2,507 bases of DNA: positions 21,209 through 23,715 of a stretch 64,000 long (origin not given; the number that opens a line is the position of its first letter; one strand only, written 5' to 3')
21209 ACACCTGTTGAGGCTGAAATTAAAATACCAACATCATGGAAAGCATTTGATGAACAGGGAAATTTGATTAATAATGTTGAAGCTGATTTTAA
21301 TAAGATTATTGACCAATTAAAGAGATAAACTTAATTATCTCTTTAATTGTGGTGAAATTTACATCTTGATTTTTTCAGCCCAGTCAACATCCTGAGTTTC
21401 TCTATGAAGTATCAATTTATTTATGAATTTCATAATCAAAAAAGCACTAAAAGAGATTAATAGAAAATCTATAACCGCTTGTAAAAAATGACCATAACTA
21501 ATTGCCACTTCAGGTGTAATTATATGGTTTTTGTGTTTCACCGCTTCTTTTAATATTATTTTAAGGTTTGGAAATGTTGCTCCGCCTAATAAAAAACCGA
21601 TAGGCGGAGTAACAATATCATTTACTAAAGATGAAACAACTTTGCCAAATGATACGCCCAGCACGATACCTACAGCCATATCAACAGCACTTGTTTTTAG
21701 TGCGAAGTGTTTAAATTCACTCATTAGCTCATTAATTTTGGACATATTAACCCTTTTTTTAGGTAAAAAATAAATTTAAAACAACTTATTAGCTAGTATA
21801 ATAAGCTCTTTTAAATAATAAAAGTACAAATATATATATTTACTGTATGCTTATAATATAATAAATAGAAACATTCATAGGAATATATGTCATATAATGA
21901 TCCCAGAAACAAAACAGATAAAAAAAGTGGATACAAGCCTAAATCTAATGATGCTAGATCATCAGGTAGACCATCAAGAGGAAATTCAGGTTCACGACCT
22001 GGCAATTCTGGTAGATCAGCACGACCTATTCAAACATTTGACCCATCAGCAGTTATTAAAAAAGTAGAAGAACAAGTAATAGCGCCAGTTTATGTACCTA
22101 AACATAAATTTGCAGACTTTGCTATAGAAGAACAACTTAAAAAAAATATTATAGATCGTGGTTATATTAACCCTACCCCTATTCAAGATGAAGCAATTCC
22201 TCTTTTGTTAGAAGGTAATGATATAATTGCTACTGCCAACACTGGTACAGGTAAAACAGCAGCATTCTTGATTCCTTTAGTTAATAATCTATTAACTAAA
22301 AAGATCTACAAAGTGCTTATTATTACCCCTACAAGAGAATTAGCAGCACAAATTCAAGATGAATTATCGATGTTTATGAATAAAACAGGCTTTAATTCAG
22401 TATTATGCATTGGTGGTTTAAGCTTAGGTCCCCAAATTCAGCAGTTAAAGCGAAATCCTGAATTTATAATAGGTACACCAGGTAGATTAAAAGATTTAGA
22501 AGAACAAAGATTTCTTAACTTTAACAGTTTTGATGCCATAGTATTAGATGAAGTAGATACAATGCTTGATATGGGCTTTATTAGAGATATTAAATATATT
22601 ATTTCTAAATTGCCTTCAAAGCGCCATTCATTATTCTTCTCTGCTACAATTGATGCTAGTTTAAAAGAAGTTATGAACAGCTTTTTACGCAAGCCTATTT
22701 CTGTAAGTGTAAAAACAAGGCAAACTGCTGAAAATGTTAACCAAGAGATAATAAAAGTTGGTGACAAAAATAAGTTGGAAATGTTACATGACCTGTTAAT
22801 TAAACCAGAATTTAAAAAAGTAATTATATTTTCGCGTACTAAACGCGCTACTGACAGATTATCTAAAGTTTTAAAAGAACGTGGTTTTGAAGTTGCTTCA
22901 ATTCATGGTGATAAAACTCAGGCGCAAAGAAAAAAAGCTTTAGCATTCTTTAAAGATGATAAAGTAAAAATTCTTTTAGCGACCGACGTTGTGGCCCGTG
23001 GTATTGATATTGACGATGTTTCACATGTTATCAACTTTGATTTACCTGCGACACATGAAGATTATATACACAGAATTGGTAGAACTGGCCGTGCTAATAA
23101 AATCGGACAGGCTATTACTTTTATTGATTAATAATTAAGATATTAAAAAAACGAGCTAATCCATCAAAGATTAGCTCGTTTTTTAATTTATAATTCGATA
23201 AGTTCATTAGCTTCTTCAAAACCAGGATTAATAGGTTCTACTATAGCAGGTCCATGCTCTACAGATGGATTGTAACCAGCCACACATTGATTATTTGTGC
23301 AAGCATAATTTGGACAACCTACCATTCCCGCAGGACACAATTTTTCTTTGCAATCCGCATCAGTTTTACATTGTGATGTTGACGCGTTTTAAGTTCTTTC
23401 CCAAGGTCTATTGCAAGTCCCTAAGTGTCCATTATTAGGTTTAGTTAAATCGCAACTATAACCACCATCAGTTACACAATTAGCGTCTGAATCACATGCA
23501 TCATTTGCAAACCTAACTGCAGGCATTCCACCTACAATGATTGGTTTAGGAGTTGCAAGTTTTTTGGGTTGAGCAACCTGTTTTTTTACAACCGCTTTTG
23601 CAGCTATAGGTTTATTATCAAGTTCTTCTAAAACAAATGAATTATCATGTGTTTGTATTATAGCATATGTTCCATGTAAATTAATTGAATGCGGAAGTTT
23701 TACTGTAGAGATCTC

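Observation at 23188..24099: Cys-rich secreted-protein gene interrupted by a single in-frame TAA, with 66 further Cys-rich codons in frame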

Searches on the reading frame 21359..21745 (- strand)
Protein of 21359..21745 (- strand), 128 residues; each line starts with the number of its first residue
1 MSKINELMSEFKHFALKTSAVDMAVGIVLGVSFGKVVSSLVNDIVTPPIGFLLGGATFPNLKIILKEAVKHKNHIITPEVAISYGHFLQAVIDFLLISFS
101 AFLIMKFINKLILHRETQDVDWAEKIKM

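Call 37: search_protein_families(library=pfam, proteins=[window:21359-21745:-], max_evalue=0.001)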
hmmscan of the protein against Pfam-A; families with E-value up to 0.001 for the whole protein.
window:21359-21745:- (128 aa): 1 family
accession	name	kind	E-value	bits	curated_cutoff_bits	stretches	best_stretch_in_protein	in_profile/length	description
PF01741.23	MscL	-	7.1e-30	104.3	27.4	1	7-115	1-97/123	Large-conductance mechanosensitive channel, MscL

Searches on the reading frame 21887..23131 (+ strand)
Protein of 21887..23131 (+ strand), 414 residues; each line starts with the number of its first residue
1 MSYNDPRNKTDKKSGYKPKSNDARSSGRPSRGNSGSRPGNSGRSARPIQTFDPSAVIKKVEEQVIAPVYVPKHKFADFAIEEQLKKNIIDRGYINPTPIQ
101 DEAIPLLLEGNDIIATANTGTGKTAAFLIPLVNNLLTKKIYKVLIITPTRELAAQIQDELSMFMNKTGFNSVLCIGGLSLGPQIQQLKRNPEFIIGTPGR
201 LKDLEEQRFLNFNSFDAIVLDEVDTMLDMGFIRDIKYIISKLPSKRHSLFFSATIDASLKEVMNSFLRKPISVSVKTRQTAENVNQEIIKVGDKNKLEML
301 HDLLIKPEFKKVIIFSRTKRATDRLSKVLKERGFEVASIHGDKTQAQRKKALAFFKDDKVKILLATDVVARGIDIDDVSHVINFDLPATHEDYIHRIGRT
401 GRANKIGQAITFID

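Call 9: search_protein_families(library=pfam, proteins=[window:21887-23131:+], max_evalue=10)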
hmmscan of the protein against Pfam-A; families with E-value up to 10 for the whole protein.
window:21887-23131:+ (414 aa): 16 families
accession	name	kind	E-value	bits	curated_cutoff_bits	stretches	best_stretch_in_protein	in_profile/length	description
PF00270.35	DEAD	-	7.2e-47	159.7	26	1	97-261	1-166/167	DEAD/DEAH box helicase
PF00271.37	Helicase_C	-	6e-36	123.5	23.5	1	296-404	2-110/110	Helicase conserved C-terminal domain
PF04851.21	ResIII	-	3.5e-10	40.5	22.5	1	96-255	4-162/164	Type III restriction enzyme, res subunit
PF13245.12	AAA_19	-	2e-06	28.4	25.1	2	100-229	1-104/134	AAA domain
PF13604.12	AAA_30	-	0.00056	20.1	27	1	100-161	6-67/191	AAA domain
PF02602.20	HEM4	-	0.0022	17.6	27.5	1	271-364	75-173/231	Uroporphyrinogen-III synthase HemD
PF22590.2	Cas3-like_C_2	-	0.0026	18.5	27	1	314-404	8-105/106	CRISPR-associated nuclease/helicase Cas3, C-terminal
PF06862.17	Utp25_C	-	0.0032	17.6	32.8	1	307-393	45-133/190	Utp25, C-terminal domain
PF07652.20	Flavi_DEAD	-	0.024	15.1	21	1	115-161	9-54/148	Flavivirus DEAD domain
PF00580.27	UvrD-helicase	-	0.027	14.6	23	1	100-168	5-73/271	UvrD/REP helicase N-terminal domain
PF02562.22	PhoH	-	0.042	13.8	27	1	98-152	7-61/205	PhoH-like protein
PF07517.20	SecA_DEAD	-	0.044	13.5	24.6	1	113-170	93-148/290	SecA DEAD-like domain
PF18759.7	Plavaka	-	0.044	13.4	26.3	1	252-324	8-79/325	Plavaka transposase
PF16203.11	ERCC3_RAD25_C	-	0.064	13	27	1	310-405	61-153/248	ERCC3/RAD25/XPB C-terminal helicase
PF20956.2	DUF4931_C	-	0.11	12.9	28.6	1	211-286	31-109/119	Domain of unknown function (DUF4931) C-terminal domain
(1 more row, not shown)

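Call 23: find_encoding_contigs(protein=window:21887-23131:+, flank=4000, max_places=10)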
Protein window:21887-23131:+ (414 aa): no gene with exactly this product is on record in the collection.

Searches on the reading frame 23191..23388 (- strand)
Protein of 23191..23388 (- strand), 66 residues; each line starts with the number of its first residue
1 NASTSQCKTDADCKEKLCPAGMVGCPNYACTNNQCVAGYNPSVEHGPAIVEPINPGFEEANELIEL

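Call 9: search_protein_families(library=pfam, proteins=[window:23191-23388:-], max_evalue=10)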
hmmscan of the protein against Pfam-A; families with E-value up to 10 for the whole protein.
seq(66 aa): 3 families
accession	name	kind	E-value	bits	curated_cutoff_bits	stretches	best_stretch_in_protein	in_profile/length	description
PF21671.2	CPL1-like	-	0.037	14.5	27.4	1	8-44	20-55/60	Protein CPL1-like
PF07127.16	Nodulin_late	-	0.076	13.8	30.4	1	4-35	27-53/54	Late nodulin domain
PF25543.1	zf-CCCH_tandem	-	0.54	10.8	24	1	2-35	6-39/51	Tandem CCCH zinc finger domains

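Call 30: search_protein_families(library=ncbifam, proteins=[window:23191-23388:-], max_evalue=1)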
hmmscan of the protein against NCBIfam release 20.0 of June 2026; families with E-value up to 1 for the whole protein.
seq(66 aa): 0 families

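Call 48: predict_structure(protein=window:23191-23388:-)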
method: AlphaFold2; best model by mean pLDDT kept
length: 66 residues; sequences in the alignment: 1
mean_pLDDT: 62.4   pTM: 0.37
mean pLDDT of the five models: 62.4, 56.4, 55.9, 55.5, 54.0
residues with pLDDT >= 90: 0; 70-90: 23; 50-70: 26; < 50: 17
segments of 3 or more residues with pLDDT < 50: 41-49, 54-56
pLDDT, mean of each block of 10 residues (from residue 1): 67 74 67 75 47 50 55
secondary structure, 60 per line:
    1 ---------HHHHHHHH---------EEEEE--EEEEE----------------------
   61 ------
elements in order: H10-17 E27-31 E34-38

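Call 51: fold_search(model_id=the predicted structure, library=pdb)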
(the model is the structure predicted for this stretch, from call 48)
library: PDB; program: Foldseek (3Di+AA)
matches with E <= 10: 25; with E <= 0.001: 0
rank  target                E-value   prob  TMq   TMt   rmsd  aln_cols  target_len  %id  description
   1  1pvz_MODEL_1_A        3.1e-01  0.35  0.34  0.63   4.6        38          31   34  Solution Structure of BmP07, A Novel Potassium Channel Blocker from Scorpion Buthus martensi Karsch, 15 struct (released 2004-05-18)
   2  6avd                  9.9e-01  0.14  0.34  0.51   3.3        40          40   20  Exploring Cystine Dense Peptide Space to Open a Unique Molecular Toolbox (released 2018-02-28)
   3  8xkm_B                1.5e+00  0.06  0.25  0.03   3.9        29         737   28  Cryo-EM structure of human insulin receptor bound to 4 IGF-I, conformation 3 (released 2024-12-25)
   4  8xk1_A                2.0e+00  0.06  0.27  0.03   3.7        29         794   28  Cryo-EM structure of human insulin receptor bound to 4 IGF-I (released 2024-12-25)
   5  4xss_E                2.4e+00  0.05  0.24  0.07   4.4        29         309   28  Insulin-like growth factor I in complex with site 1 of a hybrid insulin receptor / Type 1 insulin-like growth factor r (released 2015-06-10)
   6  6vep_Q                2.9e+00  0.04  0.26  0.08   3.9        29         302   28  Human insulin in complex with the human insulin microreceptor in turn in complex with Fv 83-7 (released 2020-06-03)
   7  5kqv_F                3.2e+00  0.04  0.24  0.04   5.0        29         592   28  Insulin receptor ectodomain construct comprising domains L1,CR,L2, FnIII-1 and alphaCT peptide in complex with bovine  (released 2017-07-19)
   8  5kqv_E                3.5e+00  0.03  0.23  0.04   5.0        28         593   28  Insulin receptor ectodomain construct comprising domains L1,CR,L2, FnIII-1 and alphaCT peptide in complex with bovine  (released 2017-07-19)
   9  2hr7_B                3.8e+00  0.04  0.25  0.05   4.0        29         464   28  Insulin receptor (domains 1-3) (released 2006-08-15)
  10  6ohx_MODEL_1_A        3.8e+00  0.02  0.28  0.28   5.5        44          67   23  Solution structure of scorpion Hottentotta jayakari venom toxin Hj1a (released 2020-02-12)
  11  3fju_B                4.1e+00  0.09  0.34  0.35   3.2        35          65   23  Ascaris suum carboxypeptidase inhibitor in complex with human carboxypeptidase A1 (released 2008-12-30)
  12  8xkr_B                4.5e+00  0.03  0.25  0.03   4.4        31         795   26  Cryo-EM structure of human insulin receptor bound to 4 IGF-I, conformation 2 (released 2024-12-25)
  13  2hr7_A                5.4e+00  0.02  0.19  0.04   5.3        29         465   28  Insulin receptor (domains 1-3) (released 2006-08-15)
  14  2f2j_MODEL_1_A        5.4e+00  0.01  0.17  0.35   6.0        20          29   30  Solution structure of [W19K, P20N, V21K]-kalata B1 (released 2006-01-31)
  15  2h4c_B                5.9e+00  0.01  0.17  0.11   9.9        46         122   24  Structure of Daboiatoxin (heterodimeric PLA2 venom) (released 2007-05-29)
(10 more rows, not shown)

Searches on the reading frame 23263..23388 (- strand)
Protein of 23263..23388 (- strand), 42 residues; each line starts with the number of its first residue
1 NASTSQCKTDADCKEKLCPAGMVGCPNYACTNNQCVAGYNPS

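Call 44: find_homologous_proteins(query=A3, max_evalue=1)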
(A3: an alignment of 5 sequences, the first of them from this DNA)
Query A3 (5 sequences) (42 aa, profile of the alignment): 1 proteins with E <= 1 among 1 candidates.
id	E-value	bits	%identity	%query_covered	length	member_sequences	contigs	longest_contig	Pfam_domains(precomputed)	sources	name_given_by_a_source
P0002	2.0e-1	29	100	50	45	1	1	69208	-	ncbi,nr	ncbi:MAG: hypothetical protein P4L22_01675 [Candidatus Babeliales bacterium]|nr:hypothetical protein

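Call 56: search_protein_families(library=ncbifam, proteins=[window:23263-23388:-], max_evalue=10)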
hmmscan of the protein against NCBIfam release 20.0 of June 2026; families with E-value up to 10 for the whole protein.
seq(42 aa): 1 family
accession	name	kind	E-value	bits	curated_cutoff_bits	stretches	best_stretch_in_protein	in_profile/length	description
TIGR04201.1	Myxo_Cys_RPT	repeat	0.34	11.1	25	1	5-14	3-12/22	Cys-rich repeat-containing protein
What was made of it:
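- On TIGR04201 Myxo_Cys_RPT (Cys-rich repeat): Module 2 scores 11.1 bits, E 0.34, over residues 5-14 only (call 56).
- Closest known: Cys-rich repeat proteins of a Binatia MAG. Different: It scores only 11 bits against TIGR04201, whose cut-off is 25 (call 56).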

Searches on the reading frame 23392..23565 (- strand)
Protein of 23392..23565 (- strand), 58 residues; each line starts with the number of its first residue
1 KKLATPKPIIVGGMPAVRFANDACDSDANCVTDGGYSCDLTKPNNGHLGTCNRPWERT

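Call 25: find_homologous_proteins(query=A1, max_evalue=10)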
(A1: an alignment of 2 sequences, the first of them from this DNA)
Query A1 (2 sequences) (58 aa, profile of the alignment): 1 proteins with E <= 10 among 6 candidates.
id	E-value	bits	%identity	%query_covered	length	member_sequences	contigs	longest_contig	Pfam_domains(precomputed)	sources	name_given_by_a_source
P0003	2.0e-45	171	45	83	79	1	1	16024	-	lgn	-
